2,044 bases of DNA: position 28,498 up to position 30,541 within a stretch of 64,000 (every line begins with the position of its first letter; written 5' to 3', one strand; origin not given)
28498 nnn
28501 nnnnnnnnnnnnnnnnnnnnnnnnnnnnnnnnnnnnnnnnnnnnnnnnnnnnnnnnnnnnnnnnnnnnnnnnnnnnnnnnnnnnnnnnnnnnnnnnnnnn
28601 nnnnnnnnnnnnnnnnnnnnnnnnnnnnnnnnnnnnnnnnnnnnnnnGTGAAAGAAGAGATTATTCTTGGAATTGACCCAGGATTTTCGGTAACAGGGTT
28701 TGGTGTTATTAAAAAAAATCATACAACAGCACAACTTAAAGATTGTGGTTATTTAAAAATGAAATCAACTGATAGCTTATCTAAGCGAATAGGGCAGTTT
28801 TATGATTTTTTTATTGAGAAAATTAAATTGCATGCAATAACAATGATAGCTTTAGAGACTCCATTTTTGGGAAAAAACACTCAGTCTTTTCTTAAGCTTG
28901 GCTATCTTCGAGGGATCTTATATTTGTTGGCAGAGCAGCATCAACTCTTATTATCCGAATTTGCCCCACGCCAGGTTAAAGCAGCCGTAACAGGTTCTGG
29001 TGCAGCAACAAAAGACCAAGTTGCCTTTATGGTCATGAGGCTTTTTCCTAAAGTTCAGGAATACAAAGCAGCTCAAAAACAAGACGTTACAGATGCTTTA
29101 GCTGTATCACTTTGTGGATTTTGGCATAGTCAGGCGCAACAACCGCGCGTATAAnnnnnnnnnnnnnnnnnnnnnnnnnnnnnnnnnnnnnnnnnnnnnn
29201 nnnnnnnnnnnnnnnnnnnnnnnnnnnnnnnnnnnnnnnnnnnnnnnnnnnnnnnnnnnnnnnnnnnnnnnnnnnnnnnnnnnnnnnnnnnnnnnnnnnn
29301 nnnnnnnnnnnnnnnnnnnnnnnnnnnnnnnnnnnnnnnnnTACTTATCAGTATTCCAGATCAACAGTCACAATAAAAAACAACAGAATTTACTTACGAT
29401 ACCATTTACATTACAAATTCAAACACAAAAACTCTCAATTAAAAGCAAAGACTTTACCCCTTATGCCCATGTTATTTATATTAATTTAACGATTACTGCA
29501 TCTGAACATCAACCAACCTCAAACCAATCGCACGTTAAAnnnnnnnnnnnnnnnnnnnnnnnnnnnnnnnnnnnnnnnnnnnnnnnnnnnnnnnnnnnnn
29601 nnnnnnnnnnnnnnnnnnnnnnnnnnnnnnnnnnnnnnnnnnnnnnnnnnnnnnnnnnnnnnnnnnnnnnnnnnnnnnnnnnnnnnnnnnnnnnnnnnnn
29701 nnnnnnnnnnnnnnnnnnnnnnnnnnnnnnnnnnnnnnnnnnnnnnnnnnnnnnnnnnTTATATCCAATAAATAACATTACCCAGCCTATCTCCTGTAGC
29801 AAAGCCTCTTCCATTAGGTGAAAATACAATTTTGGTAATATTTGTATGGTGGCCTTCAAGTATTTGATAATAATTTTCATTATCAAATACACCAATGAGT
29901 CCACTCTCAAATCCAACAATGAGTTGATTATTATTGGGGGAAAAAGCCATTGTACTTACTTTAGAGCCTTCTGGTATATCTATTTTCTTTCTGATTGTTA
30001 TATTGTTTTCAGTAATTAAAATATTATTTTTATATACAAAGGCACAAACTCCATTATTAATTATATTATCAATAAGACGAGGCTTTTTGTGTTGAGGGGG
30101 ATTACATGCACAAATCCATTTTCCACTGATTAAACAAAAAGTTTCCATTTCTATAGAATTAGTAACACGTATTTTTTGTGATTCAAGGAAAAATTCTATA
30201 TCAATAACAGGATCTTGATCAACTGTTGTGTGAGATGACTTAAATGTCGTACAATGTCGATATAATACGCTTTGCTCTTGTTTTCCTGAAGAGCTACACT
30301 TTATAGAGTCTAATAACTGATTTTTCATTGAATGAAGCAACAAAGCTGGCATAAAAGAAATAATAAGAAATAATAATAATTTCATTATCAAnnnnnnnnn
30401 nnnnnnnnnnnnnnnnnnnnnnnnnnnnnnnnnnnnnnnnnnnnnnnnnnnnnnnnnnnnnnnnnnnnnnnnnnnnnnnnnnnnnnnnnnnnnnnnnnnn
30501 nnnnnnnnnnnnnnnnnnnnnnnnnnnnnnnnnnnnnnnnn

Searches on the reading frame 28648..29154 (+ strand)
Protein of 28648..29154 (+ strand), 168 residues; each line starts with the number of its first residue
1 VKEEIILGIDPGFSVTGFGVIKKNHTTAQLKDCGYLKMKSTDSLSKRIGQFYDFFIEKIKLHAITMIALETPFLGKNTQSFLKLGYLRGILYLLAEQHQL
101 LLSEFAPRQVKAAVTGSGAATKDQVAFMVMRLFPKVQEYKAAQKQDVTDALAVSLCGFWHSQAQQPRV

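Call 10: find_encoding_contigs(protein=window:28648-29154:+, flank=10000, max_places=10)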
Protein window:28648-29154:+ (168 aa): 1 contig read that carries it; 1 place shown.
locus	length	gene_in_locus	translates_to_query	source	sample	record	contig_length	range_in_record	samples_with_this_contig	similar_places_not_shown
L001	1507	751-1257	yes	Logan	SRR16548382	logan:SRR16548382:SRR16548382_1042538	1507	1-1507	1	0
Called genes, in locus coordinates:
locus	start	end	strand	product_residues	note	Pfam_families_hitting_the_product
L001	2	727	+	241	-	?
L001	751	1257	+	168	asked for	PF02075:RuvC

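Call 11: search_protein_families(library=pfam, proteins=[window:28648-29154:+], max_evalue=0.01)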
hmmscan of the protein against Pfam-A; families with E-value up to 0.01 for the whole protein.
window:28648-29154:+ (168 aa): 1 family
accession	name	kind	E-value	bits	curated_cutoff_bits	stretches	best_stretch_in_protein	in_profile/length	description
PF02075.23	RuvC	-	4.3e-35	121.2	22.2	1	6-156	1-147/148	Crossover junction endodeoxyribonuclease RuvC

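Call 17: find_homologous_proteins(query=window:28648-29154:+, max_evalue=1e-10)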
Query window:28648-29154:+ (168 aa): 2556 proteins with E <= 1e-10 among 2718 candidates; the best 120 are listed.
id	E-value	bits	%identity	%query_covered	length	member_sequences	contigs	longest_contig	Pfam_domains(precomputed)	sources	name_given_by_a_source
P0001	5.8e-105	366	100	100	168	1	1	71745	PF02075.24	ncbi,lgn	-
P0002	1.4e-65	238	65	95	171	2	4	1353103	PF02075.24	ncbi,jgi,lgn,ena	jgi:crossover junction endodeoxyribonuclease RuvC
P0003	1.4e-64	235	66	95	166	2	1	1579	PF02075.24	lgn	-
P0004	2.6e-64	234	64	96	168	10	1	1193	PF02075.24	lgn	-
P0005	1.1e-63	232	65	95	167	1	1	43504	PF02075.24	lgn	-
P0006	1.1e-63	232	66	99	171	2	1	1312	PF02075.24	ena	-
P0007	1.2e-63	232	64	95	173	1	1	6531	PF02075.24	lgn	-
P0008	1.5e-63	232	69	92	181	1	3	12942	PF02075.24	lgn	-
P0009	2.7e-63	231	63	96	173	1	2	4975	PF02075.24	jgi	jgi:crossover junction endodeoxyribonuclease RuvC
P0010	5.2e-63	230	68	96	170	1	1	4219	PF02075.24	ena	-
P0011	6.0e-63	230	67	96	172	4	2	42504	PF02075.24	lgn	-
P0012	8.9e-63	229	64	95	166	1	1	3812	PF02075.24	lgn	-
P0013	2.2e-62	228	64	95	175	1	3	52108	PF02075.24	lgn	-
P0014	2.2e-62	228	63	96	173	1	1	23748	PF02075.24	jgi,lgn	-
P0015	3.7e-62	227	65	96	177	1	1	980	PF02075.24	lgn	-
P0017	6.0e-62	227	65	96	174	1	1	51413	PF02075.24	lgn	-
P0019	6.3e-62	227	63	94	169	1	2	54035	PF02075.24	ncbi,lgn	-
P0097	3.9e-58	214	62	95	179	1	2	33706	PF02075.24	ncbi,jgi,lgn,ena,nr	ncbi:crossover junction endodeoxyribonuclease RuvC [Candidatus Dependentiae bacterium]|nr:crossover 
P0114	7.8e-58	213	61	98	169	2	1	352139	PF02075.24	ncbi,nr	ncbi:crossover junction endodeoxyribonuclease RuvC [Candidatus Babeliales bacterium]|nr:crossover ju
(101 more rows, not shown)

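Call 18: find_encoding_contigs(protein=P0002, flank=6000, max_places=3)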
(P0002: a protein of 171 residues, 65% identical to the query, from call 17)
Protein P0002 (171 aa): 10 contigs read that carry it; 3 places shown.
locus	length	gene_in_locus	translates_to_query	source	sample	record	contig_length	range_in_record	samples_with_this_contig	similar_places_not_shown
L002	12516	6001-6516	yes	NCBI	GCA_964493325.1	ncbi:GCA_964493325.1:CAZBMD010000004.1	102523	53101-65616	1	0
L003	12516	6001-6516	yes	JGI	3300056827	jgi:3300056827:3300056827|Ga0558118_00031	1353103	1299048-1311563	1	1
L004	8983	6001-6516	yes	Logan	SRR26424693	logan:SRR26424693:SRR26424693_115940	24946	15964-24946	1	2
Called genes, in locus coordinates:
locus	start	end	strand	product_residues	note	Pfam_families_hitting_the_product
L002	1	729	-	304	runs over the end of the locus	-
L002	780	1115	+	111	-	-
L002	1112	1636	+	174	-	-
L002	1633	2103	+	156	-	-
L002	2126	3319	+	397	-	-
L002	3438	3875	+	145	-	PF01281:Ribosomal_L9_N, PF03948:Ribosomal_L9_C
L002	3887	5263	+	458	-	PF00772:DnaB, PF03796:DnaB_C, PF13481:AAA_25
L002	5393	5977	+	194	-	-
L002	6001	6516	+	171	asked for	PF02075:RuvC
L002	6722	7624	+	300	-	PF01435:Peptidase_M48 (weak)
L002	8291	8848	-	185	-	PF13637:Ank_4 (faint)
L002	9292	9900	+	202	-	-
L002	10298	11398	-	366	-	PF02463:SMC_N, PF13175:AAA_15, PF13476:AAA_23, PF13514:AAA_27 (weak), PF13555:AAA_29 (weak), PF13304:AAA_21 (faint)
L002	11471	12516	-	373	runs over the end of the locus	PF00712:DNA_pol3_beta, PF02767:DNA_pol3_beta_2, PF02768:DNA_pol3_beta_3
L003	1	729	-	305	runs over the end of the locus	PF17830:STI1-HOP_DP (faint)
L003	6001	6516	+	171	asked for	PF02075:RuvC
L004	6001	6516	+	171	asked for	PF02075:RuvC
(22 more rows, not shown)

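Call 19: find_encoding_contigs(protein=P0005, flank=6000, max_places=2)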
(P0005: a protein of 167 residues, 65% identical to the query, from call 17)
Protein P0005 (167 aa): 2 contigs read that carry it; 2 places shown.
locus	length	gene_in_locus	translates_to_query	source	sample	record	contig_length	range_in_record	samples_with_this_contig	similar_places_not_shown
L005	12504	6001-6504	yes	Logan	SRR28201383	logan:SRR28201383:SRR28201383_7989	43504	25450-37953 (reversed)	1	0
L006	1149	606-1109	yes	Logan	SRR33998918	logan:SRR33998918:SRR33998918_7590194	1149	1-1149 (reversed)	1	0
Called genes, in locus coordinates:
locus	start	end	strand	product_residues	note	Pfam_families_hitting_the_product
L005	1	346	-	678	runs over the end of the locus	-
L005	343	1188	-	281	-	-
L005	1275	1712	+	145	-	-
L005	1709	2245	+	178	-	-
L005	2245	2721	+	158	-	-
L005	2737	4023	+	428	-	PF20154:LNT_N (weak)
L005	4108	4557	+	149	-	PF01281:Ribosomal_L9_N, PF03948:Ribosomal_L9_C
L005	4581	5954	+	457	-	PF00772:DnaB, PF03796:DnaB_C, PF13481:AAA_25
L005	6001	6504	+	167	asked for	PF02075:RuvC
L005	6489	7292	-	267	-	PF13606:Ank_3 (faint), PF00023:Ank (faint), PF12796:Ank_2 (weak), PF13637:Ank_4 (faint)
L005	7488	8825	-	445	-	PF24817:WD40_WDHD1_1st (faint), PF00400:WD40 (faint), PF23414:Beta-prop_EML_2 (faint), PF24814:WD40_Prp19 (faint), PF25173:Beta-prop_WDR3_1st (faint), PF21029:RMC1_N (faint), PF23381:Beta-prop_IFT122_1st, PF25174:Beta-prop_THOC3, +1 more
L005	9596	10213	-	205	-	PF00023:Ank (faint), PF12796:Ank_2, PF13606:Ank_3 (faint)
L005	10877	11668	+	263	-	PF12796:Ank_2, PF13606:Ank_3 (faint), PF13857:Ank_5 (weak), PF13637:Ank_4 (weak), PF12796:Ank_2, PF13637:Ank_4 (weak), PF13857:Ank_5 (weak), PF00023:Ank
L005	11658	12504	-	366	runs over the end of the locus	PF02463:SMC_N, PF13175:AAA_15, PF13476:AAA_23, PF13304:AAA_21 (faint)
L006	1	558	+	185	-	?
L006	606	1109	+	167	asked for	PF02075:RuvC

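Call 47: find_encoding_contigs(protein=P0011, flank=8000, max_places=1)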
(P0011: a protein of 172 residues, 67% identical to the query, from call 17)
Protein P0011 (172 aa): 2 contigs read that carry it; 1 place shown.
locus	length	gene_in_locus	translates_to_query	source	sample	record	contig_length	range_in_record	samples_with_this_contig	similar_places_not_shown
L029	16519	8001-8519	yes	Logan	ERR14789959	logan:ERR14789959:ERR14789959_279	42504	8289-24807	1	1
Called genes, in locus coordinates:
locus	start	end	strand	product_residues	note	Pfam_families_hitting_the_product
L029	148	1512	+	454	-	-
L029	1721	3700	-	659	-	-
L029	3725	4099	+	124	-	-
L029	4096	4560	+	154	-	-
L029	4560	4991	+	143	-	-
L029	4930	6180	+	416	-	PF20154:LNT_N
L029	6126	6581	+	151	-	PF01281:Ribosomal_L9_N, PF03948:Ribosomal_L9_C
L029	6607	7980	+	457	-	PF00772:DnaB, PF03796:DnaB_C, PF06745:ATPase (weak), PF13481:AAA_25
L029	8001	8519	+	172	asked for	PF02075:RuvC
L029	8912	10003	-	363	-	PF02463:SMC_N, PF13175:AAA_15, PF13476:AAA_23, PF13514:AAA_27 (faint), PF13304:AAA_21 (faint)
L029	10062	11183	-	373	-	PF00712:DNA_pol3_beta, PF02767:DNA_pol3_beta_2, PF02768:DNA_pol3_beta_3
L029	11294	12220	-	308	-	PF02899:Phage_int_SAM_1, PF13495:Phage_int_SAM_4 (weak), PF00589:Phage_integrase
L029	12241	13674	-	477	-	PF00587:tRNA-synt_2b, PF03129:HGTP_anticodon, PF09180:ProRS-C_1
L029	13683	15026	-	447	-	-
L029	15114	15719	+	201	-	PF03215:Rad17 (faint), PF00625:Guanylate_kin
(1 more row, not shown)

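Call 48: find_encoding_contigs(protein=P0013, flank=8000, max_places=1)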
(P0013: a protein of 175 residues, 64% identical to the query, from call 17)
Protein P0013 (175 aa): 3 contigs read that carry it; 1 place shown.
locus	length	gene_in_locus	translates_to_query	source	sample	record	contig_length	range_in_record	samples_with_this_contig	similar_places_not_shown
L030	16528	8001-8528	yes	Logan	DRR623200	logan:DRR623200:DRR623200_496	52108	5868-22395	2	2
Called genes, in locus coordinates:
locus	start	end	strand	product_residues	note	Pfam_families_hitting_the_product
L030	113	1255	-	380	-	-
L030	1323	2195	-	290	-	-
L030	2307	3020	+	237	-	-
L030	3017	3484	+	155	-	-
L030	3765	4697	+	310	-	-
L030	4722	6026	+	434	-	-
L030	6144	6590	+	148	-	PF01281:Ribosomal_L9_N, PF03948:Ribosomal_L9_C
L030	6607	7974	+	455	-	PF00772:DnaB, PF03796:DnaB_C, PF13481:AAA_25, PF06745:ATPase (weak)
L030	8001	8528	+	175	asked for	PF02075:RuvC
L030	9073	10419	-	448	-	-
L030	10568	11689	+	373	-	PF00712:DNA_pol3_beta, PF02767:DNA_pol3_beta_2, PF02768:DNA_pol3_beta_3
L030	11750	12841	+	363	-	PF02463:SMC_N, PF13175:AAA_15 (weak), PF13304:AAA_21 (weak), PF13476:AAA_23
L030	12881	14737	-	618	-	PF25171:Beta-prop_WDR36-Utp21_1st (weak), PF25173:Beta-prop_WDR3_1st, PF25174:Beta-prop_THOC3, PF25175:Beta-prop_WDR5, PF23381:Beta-prop_IFT122_1st, PF24807:WD40_CDC20-Fz (weak), PF24814:WD40_Prp19, PF25173:Beta-prop_WDR3_1st, +7 more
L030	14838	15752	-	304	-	PF02899:Phage_int_SAM_1, PF13495:Phage_int_SAM_4 (weak), PF00589:Phage_integrase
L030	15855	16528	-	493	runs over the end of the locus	PF00587:tRNA-synt_2b, PF03129:HGTP_anticodon, PF09180:ProRS-C_1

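Call 49: find_encoding_contigs(protein=P0017, flank=8000, max_places=1)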
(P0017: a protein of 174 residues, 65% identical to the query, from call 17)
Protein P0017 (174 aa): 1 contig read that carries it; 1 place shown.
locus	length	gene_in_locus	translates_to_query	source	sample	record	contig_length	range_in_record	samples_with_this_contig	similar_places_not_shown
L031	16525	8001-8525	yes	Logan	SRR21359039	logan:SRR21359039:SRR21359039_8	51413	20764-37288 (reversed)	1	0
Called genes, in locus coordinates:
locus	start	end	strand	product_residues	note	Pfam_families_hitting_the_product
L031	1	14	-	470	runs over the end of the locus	-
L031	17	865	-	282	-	-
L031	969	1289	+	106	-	-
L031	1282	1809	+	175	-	PF07963:N_methyl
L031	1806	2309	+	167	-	-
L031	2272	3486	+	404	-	-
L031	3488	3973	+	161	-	PF04073:tRNA_edit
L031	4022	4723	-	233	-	PF12796:Ank_2, PF12796:Ank_2, PF13637:Ank_4 (weak), PF00023:Ank (weak), PF12796:Ank_2, PF13857:Ank_5 (weak), PF13637:Ank_4 (weak), PF12796:Ank_2, +2 more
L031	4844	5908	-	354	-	PF13524:Glyco_trans_1_2 (weak)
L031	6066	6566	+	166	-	PF01281:Ribosomal_L9_N, PF03948:Ribosomal_L9_C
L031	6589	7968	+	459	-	PF00772:DnaB, PF03796:DnaB_C, PF13481:AAA_25, PF06745:ATPase (weak)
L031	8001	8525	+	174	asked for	PF02075:RuvC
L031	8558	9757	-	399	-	PF26146:PI-PLC_X, PF26178:Rv2075c_cat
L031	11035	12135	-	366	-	PF02463:SMC_N, PF13175:AAA_15, PF13476:AAA_23, PF13514:AAA_27 (faint), PF13304:AAA_21 (faint)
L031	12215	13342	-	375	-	PF00712:DNA_pol3_beta, PF02767:DNA_pol3_beta_2, PF02768:DNA_pol3_beta_3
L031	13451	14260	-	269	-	PF00023:Ank (faint), PF12796:Ank_2, PF13606:Ank_3 (faint), PF13637:Ank_4 (faint), PF13857:Ank_5 (faint), PF12796:Ank_2 (weak)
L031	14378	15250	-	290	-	PF12796:Ank_2, PF13637:Ank_4 (faint), PF13857:Ank_5 (faint), PF00023:Ank (faint), PF13606:Ank_3 (faint), PF12796:Ank_2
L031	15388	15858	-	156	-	PF12796:Ank_2, PF13637:Ank_4 (weak), PF13857:Ank_5, PF00023:Ank, PF13606:Ank_3 (weak)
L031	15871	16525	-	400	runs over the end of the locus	PF25175:Beta-prop_WDR5 (weak), PF24814:WD40_Prp19, PF24817:WD40_WDHD1_1st (weak), PF25171:Beta-prop_WDR36-Utp21_1st (weak), PF25173:Beta-prop_WDR3_1st (weak), PF25174:Beta-prop_THOC3 (weak), PF25175:Beta-prop_WDR5, PF23414:Beta-prop_EML_2 (weak), +9 more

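Call 50: find_encoding_contigs(protein=P0019, flank=8000, max_places=1)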
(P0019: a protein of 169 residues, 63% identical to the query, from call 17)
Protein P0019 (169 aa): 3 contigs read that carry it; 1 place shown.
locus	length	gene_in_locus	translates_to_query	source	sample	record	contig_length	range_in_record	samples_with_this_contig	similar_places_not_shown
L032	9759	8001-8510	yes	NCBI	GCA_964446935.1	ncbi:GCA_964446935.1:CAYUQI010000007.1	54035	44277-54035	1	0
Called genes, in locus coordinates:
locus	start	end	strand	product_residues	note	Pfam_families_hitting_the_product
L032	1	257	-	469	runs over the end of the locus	-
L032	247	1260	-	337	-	-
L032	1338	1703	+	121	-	-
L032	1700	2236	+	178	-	-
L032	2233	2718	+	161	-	-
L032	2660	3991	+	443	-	-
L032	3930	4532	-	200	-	-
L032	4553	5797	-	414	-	-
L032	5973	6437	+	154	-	PF01281:Ribosomal_L9_N, PF03948:Ribosomal_L9_C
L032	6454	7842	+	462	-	PF00772:DnaB, PF03796:DnaB_C, PF13481:AAA_25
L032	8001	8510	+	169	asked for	PF02075:RuvC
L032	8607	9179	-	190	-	-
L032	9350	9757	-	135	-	?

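Call 77: find_encoding_contigs(protein=P0114, flank=8000, max_places=1)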
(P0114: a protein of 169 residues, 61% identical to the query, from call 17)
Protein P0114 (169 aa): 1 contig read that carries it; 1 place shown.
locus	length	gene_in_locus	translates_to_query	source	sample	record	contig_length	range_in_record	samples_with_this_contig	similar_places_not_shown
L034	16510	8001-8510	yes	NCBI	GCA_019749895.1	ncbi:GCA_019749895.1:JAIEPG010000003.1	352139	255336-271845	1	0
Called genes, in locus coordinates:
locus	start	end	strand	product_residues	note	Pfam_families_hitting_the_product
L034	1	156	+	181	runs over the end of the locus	-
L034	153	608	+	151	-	-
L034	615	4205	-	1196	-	-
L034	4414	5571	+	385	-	-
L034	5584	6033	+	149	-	PF01281:Ribosomal_L9_N, PF03948:Ribosomal_L9_C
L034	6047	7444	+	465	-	PF00772:DnaB, PF03796:DnaB_C, PF06745:ATPase (weak), PF13481:AAA_25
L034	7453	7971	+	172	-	-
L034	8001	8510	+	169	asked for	PF02075:RuvC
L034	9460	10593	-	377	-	PF02463:SMC_N, PF13175:AAA_15, PF13476:AAA_23, PF13555:AAA_29 (weak)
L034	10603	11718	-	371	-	PF00712:DNA_pol3_beta, PF02767:DNA_pol3_beta_2, PF02768:DNA_pol3_beta_3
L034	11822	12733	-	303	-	PF02899:Phage_int_SAM_1, PF13102:Phage_int_SAM_5 (weak), PF13495:Phage_int_SAM_4 (weak), PF22823:MrpR_C_cat (faint), PF00589:Phage_integrase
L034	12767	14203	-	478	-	PF00587:tRNA-synt_2b, PF03129:HGTP_anticodon, PF09180:ProRS-C_1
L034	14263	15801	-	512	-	-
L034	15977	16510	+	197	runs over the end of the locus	PF00625:Guanylate_kin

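Call 78: find_encoding_contigs(protein=P0097, flank=8000, max_places=1)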
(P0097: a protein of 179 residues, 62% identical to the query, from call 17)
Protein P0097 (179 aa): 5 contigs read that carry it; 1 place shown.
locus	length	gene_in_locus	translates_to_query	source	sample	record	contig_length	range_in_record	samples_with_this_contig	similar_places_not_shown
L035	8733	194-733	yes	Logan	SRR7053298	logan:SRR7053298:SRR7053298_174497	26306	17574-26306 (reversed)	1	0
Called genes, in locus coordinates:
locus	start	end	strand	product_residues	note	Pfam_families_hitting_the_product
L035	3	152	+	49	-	PF03796:DnaB_C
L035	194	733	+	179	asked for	PF02075:RuvC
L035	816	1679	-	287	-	PF00097:zf-C3HC4 (weak), PF13639:zf-RING_2 (weak)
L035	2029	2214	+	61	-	-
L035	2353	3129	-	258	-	-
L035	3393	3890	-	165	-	-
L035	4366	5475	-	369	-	PF02463:SMC_N, PF13175:AAA_15, PF13476:AAA_23, PF13304:AAA_21 (faint)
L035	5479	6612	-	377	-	PF00712:DNA_pol3_beta, PF02767:DNA_pol3_beta_2, PF02768:DNA_pol3_beta_3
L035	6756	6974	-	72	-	-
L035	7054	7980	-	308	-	PF02899:Phage_int_SAM_1, PF13495:Phage_int_SAM_4 (weak), PF00589:Phage_integrase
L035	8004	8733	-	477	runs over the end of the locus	PF00587:tRNA-synt_2b, PF03129:HGTP_anticodon, PF09180:ProRS-C_1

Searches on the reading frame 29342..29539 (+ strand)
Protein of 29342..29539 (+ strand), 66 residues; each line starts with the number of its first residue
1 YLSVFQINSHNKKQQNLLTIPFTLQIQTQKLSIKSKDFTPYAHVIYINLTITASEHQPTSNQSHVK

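Call 89: search_protein_families(library=pfam, proteins=[window:29342-29539:+], max_evalue=1)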
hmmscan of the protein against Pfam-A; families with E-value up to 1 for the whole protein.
window:29342-29539:+ (66 aa): 0 families

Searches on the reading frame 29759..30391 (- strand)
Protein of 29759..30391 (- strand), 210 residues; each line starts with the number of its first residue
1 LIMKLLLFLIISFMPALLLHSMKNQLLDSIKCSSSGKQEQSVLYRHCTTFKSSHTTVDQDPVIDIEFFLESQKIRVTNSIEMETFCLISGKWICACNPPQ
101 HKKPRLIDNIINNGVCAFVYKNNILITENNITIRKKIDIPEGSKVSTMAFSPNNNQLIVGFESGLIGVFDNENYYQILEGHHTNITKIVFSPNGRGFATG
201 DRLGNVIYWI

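Call 11: search_protein_families(library=pfam, proteins=[window:29759-30391:-], max_evalue=0.01)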
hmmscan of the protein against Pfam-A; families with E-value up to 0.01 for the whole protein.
window:29759-30391:- (210 aa): 19 families
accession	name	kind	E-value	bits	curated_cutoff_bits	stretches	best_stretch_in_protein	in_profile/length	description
PF00400.38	WD40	-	9e-09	35.9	27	1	175-209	4-38/39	WD domain, G-beta repeat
PF23383.1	Beta-prop_IFT140_1st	-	5.5e-08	32.4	27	1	136-209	54-129/406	IFT140 first beta-propeller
PF25173.1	Beta-prop_WDR3_1st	-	1.1e-07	32.2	154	1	141-209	28-98/184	WDR3 first beta-propeller domain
PF24807.1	WD40_CDC20-Fz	-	3.7e-06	26.9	200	1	119-207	26-116/292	CDC20/Fizzy WD40 domain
PF23414.1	Beta-prop_EML_2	-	4e-06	26.9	90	1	143-202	40-101/266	Echinoderm microtubule-associated protein second beta-propeller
PF25174.1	Beta-prop_THOC3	-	2.1e-05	24.1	305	1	142-200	129-189/272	THOC3 beta-propeller domain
PF24814.1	WD40_Prp19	-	2.3e-05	24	320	1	133-209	126-204/281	Prp19 WD40 domain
PF23393.2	Beta-prop_WDR90_POC16_2nd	-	3.5e-05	23.6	60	1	145-206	39-102/291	WDR90/POC16, second beta-propeller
PF24797.1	Beta-prop_WDR35_TULP_N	-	3.5e-05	23.5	80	1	133-209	5-98/332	WDR35/TULP4 N-terminal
PF24817.1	WD40_WDHD1_1st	-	3.6e-05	23.5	109.9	1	131-206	210-289/291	WDHD1 first WD40 domain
PF23410.3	Beta-prop_VPS8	-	0.00057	19.4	28.9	1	141-179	65-106/358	Vps8 beta-propeller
PF24805.1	EIF3I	-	0.0025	17.5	200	0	134-198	139-204/324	EIF3I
PF25172.1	Beta-prop_WDR3_2nd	-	0.0031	17.2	140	1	142-209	38-107/293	WDR3 second beta-propeller domain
PF12894.13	ANAPC4_WD40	-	0.0048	17.5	22.9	0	141-173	37-69/91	Anaphase-promoting complex subunit 4 WD40 domain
PF08662.17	eIF2A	-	0.0055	17.1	20.5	0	134-199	93-160/194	Eukaryotic translation initiation factor eIF2A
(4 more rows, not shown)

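Call 24: search_protein_families(library=ncbifam, proteins=[window:29759-30391:-], max_evalue=0.001)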
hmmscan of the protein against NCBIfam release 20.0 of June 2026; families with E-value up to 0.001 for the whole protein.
window:29759-30391:- (210 aa): 0 families

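Call 56: find_encoding_contigs(protein=window:29759-30391:-, flank=3000, max_places=6)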
Protein window:29759-30391:- (210 aa): no gene with exactly this product is on record in the collection.

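Call 58: find_encoding_contigs(protein=window:29759-30385:-, flank=3000, max_places=6)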
Protein window:29759-30385:- (208 aa): no gene with exactly this product is on record in the collection.

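Call 59: find_homologous_proteins(query=window:29759-30385:-, max_evalue=0.001)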
Query window:29759-30385:- (208 aa): 3 proteins with E <= 0.001 among 106 candidates.
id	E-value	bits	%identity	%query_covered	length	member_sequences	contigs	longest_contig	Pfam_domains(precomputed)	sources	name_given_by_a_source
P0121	1.1e-136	471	100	100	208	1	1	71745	PF25174.2,PF24814.2,PF23381.2,PF25173.2,PF23383.2,PF24807.2,PF00400.39,PF23414.2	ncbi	-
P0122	1.1e-71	259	60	100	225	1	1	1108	PF25174.2,PF24797.2,PF23381.2,PF25173.2,PF23383.2,PF24807.2,PF24817.2,PF00400.39,PF23414.2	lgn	-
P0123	6.6e-4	38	29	47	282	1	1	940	PF25168.2,PF23586.3,PF24105.2,PF24805.2,PF25048.2,PF24017.3,PF23342.2,PF24817.2,PF02239.23,PF23393.3,PF23389.2,PF23609.2,PF15492.13,PF20426.5,PF25460.2,PF00400.39,PF23414.2,PF23410.5,PF23775.2,PF25174.2,PF24814.2,PF23381.2,PF21029.4,PF25173.2,PF23383.2,PF25171.2,PF12894.14,PF25175.2,PF24796.2,PF0767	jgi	-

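Call 60: find_encoding_contigs(protein=P0122, flank=3000, max_places=3)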
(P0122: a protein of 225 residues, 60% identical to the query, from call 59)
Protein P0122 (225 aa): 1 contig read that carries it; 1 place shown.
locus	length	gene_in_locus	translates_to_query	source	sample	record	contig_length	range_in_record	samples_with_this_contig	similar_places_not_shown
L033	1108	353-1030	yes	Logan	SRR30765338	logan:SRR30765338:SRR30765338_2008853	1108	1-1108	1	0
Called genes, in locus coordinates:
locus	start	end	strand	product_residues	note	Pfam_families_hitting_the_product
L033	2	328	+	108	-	?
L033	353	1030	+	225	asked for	PF23414:Beta-prop_EML_2 (weak), PF24807:WD40_CDC20-Fz (weak), PF24817:WD40_WDHD1_1st (weak), PF25173:Beta-prop_WDR3_1st, PF23381:Beta-prop_IFT122_1st, PF23383:Beta-prop_IFT140_1st, PF25174:Beta-prop_THOC3 (weak), PF24797:Beta-prop_WDR35_TULP_N (weak), +1 more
